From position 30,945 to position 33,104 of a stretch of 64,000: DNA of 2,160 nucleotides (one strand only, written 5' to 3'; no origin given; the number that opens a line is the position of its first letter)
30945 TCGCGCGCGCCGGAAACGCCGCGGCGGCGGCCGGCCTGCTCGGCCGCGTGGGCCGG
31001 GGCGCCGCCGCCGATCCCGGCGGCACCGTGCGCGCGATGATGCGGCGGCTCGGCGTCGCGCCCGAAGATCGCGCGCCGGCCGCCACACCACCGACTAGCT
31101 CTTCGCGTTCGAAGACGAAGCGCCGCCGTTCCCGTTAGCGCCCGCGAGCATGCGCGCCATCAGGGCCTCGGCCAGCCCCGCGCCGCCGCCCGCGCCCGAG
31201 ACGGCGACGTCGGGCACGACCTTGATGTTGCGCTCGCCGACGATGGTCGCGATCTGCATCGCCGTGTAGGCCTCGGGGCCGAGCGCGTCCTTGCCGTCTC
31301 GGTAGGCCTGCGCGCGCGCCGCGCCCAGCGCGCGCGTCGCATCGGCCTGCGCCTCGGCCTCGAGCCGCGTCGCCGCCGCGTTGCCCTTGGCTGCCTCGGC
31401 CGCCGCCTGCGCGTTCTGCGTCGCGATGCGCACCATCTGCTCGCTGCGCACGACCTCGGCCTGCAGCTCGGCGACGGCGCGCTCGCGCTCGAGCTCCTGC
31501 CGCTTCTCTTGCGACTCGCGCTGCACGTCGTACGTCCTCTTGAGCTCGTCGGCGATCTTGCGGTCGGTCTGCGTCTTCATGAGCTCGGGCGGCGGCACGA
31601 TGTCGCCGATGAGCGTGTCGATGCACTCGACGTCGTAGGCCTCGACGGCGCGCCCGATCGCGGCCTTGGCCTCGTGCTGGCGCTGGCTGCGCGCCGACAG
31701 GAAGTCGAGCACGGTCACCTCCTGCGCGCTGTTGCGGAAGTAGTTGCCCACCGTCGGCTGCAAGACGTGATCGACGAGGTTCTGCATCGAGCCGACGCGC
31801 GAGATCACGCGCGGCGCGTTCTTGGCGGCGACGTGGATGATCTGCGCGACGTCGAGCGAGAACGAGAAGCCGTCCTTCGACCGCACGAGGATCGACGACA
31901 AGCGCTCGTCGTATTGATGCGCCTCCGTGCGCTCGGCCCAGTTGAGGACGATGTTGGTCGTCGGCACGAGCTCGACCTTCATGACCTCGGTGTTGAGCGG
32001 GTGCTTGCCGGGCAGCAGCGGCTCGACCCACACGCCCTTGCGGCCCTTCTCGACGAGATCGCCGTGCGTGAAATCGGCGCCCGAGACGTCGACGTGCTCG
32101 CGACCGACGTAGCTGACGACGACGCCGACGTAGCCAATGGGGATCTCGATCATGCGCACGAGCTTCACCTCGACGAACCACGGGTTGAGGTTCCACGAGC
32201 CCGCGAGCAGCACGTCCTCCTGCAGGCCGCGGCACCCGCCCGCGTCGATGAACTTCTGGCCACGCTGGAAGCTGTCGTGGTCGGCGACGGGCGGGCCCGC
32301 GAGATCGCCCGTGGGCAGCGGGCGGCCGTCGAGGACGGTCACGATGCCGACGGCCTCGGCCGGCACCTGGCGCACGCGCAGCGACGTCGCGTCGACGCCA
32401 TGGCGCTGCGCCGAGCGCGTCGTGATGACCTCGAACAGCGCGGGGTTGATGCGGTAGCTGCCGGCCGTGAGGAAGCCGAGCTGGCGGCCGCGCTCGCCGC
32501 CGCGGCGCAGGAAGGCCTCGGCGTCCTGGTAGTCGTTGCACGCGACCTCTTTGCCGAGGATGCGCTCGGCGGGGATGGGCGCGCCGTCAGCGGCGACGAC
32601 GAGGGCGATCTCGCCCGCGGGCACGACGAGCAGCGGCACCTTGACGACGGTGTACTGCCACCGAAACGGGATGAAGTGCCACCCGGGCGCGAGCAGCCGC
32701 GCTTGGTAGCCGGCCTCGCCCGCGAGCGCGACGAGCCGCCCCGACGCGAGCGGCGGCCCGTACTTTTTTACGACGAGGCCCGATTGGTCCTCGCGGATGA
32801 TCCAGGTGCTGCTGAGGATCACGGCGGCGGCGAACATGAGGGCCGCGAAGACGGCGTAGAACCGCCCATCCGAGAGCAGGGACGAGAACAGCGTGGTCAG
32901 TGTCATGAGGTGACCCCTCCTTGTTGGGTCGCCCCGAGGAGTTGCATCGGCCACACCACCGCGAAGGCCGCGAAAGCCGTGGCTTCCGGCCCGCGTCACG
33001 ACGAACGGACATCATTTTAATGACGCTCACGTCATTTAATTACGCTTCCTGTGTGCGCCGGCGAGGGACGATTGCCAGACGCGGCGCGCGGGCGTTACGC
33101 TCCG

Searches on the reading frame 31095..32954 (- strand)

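Call 54: search_protein_families(library=pfam, proteins=[window:31095-32954:-], max_evalue=0.00001)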
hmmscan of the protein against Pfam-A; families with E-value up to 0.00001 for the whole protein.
window:31095-32954:- (619 aa): 1 family
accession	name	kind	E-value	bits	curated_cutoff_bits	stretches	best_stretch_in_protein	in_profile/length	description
PF01145.31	Band_7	-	3.2e-20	73.3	23.6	1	270-482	2-166/176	SPFH domain / Band 7 family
